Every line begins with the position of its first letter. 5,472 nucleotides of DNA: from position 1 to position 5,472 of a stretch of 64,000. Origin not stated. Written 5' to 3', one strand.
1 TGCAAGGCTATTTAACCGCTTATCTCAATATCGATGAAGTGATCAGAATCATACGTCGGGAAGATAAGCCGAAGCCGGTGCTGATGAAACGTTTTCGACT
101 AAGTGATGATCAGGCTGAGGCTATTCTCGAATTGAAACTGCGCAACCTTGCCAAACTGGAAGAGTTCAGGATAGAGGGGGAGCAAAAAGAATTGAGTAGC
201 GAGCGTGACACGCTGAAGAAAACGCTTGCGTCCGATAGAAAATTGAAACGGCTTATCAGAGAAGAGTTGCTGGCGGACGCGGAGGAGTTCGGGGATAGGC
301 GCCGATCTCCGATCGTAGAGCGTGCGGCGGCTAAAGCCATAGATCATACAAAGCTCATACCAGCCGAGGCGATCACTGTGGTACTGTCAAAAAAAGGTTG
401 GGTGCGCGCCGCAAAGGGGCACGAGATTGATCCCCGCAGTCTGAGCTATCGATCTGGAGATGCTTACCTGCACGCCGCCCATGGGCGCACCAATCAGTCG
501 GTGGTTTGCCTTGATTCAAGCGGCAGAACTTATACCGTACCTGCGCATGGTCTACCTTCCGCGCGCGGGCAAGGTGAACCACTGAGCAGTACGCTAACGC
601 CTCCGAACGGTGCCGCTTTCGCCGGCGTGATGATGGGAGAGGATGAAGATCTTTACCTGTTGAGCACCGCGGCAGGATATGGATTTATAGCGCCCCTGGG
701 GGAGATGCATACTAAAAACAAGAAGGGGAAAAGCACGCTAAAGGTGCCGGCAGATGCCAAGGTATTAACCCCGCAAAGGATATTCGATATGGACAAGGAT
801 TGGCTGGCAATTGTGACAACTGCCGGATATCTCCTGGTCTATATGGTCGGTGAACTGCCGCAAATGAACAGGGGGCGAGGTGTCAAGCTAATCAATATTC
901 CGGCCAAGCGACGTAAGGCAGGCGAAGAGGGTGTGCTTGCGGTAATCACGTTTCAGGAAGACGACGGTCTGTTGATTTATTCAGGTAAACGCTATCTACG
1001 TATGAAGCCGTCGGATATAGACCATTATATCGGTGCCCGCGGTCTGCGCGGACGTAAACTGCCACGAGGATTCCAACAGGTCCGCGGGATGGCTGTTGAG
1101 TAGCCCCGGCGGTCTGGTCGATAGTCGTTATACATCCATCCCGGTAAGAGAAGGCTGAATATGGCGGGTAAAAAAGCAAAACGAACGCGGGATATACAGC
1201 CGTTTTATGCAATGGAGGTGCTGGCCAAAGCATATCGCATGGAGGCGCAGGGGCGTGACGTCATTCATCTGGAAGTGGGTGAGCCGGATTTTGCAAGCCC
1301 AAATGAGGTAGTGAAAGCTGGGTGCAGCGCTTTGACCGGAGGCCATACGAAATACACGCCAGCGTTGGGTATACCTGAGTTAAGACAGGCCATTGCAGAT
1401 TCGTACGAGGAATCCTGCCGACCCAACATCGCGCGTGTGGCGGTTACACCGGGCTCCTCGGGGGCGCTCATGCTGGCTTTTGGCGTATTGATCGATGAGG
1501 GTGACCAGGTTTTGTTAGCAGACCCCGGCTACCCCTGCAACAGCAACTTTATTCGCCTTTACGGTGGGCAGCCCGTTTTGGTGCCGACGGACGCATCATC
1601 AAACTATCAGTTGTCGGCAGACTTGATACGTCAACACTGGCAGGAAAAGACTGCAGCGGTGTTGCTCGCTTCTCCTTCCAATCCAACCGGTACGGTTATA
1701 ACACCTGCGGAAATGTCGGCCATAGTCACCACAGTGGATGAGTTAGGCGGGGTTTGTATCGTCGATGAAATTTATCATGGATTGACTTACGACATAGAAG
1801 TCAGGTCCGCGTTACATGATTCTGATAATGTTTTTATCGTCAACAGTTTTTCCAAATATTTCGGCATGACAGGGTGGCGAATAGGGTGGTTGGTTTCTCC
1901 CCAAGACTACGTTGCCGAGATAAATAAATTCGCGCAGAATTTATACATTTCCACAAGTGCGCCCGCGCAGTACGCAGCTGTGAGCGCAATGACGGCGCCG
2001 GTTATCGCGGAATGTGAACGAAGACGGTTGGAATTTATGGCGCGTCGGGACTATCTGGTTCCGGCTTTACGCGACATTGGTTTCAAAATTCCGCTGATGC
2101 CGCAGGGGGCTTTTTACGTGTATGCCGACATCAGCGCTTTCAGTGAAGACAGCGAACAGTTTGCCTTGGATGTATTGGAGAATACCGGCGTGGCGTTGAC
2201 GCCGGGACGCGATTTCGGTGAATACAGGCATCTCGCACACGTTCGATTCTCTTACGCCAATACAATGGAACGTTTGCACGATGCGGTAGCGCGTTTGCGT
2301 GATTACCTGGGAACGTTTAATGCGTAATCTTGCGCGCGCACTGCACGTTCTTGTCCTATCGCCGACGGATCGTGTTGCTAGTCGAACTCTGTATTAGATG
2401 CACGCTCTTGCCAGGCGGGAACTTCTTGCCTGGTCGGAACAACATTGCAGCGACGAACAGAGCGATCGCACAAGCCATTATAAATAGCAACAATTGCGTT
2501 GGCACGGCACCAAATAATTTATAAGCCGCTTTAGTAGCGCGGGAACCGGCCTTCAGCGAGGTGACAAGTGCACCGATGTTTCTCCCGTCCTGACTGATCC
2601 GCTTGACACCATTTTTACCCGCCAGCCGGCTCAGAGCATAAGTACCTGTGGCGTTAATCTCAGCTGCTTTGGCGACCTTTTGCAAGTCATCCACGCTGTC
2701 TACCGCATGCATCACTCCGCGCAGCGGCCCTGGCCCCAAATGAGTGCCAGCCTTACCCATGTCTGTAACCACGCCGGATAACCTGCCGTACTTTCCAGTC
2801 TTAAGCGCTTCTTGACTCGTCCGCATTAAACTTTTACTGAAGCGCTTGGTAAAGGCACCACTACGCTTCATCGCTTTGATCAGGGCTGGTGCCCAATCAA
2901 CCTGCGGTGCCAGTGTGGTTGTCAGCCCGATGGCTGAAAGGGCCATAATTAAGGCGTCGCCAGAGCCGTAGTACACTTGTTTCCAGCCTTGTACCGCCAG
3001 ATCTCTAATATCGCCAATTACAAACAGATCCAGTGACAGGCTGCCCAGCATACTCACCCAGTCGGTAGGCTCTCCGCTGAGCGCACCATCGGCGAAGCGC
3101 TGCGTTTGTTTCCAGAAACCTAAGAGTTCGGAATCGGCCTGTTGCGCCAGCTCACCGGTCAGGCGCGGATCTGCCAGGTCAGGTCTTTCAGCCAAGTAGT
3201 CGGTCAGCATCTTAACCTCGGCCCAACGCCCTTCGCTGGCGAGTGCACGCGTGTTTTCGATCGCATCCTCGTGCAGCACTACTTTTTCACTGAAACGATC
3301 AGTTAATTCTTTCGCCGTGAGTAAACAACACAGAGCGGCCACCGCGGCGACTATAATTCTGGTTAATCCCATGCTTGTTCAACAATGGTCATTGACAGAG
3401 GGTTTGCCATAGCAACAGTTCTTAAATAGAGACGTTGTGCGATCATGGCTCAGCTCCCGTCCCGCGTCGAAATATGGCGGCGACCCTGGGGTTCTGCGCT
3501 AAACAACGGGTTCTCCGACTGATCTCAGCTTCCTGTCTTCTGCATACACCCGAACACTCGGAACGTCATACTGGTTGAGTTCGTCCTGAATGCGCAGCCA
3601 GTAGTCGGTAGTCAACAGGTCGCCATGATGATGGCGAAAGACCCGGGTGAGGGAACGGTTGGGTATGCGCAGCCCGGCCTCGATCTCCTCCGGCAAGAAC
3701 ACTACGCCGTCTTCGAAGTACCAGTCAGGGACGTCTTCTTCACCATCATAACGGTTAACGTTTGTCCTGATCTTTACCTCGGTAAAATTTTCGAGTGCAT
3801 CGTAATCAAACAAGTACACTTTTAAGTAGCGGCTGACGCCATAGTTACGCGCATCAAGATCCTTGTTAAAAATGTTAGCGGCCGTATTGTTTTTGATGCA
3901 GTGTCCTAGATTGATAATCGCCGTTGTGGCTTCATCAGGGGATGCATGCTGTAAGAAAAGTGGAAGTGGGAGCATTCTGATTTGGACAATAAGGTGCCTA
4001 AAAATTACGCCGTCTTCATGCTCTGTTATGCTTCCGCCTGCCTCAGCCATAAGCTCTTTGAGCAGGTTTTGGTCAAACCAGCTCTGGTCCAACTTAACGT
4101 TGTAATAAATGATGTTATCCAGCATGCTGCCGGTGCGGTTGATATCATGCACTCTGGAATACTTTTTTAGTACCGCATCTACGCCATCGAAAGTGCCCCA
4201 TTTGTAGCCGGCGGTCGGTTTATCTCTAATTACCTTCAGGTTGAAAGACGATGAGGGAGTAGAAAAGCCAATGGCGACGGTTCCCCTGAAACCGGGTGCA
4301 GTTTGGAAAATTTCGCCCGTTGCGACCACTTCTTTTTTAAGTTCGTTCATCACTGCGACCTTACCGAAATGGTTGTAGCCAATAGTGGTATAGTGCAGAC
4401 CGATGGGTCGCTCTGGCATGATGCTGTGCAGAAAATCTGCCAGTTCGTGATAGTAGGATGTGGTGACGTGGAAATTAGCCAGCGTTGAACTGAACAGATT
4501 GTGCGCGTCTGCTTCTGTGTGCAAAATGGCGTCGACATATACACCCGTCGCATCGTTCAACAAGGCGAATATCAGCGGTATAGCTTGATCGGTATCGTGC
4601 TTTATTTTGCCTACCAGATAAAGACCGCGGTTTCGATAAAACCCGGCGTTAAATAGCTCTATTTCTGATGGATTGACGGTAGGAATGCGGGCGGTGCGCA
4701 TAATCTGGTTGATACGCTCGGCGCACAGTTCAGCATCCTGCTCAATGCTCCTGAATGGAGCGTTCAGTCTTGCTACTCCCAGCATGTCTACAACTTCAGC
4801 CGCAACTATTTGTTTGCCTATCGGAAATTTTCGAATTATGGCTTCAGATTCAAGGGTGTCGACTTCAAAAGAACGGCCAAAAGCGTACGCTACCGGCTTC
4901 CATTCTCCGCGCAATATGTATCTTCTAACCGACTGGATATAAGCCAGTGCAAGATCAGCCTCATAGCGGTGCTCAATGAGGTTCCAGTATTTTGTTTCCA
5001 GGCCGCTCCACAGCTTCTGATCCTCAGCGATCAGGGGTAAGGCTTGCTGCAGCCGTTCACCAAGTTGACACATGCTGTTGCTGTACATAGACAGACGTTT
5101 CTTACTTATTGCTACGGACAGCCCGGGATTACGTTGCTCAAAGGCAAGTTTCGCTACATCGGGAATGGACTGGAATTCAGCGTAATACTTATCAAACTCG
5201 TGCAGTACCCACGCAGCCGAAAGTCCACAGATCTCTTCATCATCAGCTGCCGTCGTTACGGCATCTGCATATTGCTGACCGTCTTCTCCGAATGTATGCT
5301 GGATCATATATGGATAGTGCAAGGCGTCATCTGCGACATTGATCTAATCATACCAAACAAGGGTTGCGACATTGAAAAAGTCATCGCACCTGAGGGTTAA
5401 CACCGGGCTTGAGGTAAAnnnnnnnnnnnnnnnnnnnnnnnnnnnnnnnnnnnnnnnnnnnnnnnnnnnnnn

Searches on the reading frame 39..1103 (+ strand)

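Call 89: search_protein_families(library=pfam, proteins=[window:39-1103:+], max_evalue=0.00001)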
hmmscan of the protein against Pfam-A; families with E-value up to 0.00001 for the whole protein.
window:39-1103:+ (354 aa): 2 families
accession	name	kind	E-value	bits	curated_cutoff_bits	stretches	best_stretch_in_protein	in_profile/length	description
PF00521.26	DNA_topoisoIV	-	1.3e-07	31.3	31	1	5-77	358-431/432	DNA gyrase/topoisomerase IV, subunit A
PF03989.18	DNA_gyraseA_C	-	1.7e-07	31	27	0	254-288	1-36/48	DNA gyrase C-terminal domain, beta-propeller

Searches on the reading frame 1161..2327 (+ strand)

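Call 89: search_protein_families(library=pfam, proteins=[window:1161-2327:+], max_evalue=0.00001)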
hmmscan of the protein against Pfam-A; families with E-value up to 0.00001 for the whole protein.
window:1161-2327:+ (388 aa): 1 family
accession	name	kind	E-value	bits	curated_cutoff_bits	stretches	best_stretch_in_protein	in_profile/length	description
PF00155.27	Aminotran_1_2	-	6.5e-64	216.8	19.7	1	33-379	2-361/361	Aminotransferase class I and II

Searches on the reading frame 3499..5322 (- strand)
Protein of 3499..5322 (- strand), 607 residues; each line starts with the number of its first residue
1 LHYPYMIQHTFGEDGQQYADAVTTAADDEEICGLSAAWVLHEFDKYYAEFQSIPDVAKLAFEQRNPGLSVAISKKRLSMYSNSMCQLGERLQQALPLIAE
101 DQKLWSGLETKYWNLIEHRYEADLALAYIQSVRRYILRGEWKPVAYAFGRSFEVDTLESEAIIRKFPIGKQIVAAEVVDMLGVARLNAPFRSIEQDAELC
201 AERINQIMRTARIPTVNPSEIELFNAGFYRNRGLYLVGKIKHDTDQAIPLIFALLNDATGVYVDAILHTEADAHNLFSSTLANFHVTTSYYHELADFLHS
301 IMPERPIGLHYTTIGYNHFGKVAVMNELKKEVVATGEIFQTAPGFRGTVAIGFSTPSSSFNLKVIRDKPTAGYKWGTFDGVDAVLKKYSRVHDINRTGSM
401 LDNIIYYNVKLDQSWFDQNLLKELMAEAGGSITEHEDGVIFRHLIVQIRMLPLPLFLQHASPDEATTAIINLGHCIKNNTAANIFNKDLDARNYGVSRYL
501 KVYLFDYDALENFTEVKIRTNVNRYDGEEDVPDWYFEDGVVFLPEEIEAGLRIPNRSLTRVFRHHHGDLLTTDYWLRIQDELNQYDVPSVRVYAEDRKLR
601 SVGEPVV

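Call 89: search_protein_families(library=pfam, proteins=[window:3499-5322:-], max_evalue=0.00001)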
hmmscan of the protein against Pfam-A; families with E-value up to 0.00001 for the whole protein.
window:3499-5322:- (607 aa): 2 families
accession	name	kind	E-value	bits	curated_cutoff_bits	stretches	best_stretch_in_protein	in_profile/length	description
PF06315.17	AceK_kinase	-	3.5e-62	210.7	29.3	1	339-594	3-255/256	Isocitrate dehydrogenase kinase/phosphatase (AceK) kinase domain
PF20423.3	AceK_regulatory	-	1e-56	192.8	25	1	36-330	1-296/302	Isocitrate dehydrogenase kinase/phosphatase (AceK), regulatory domain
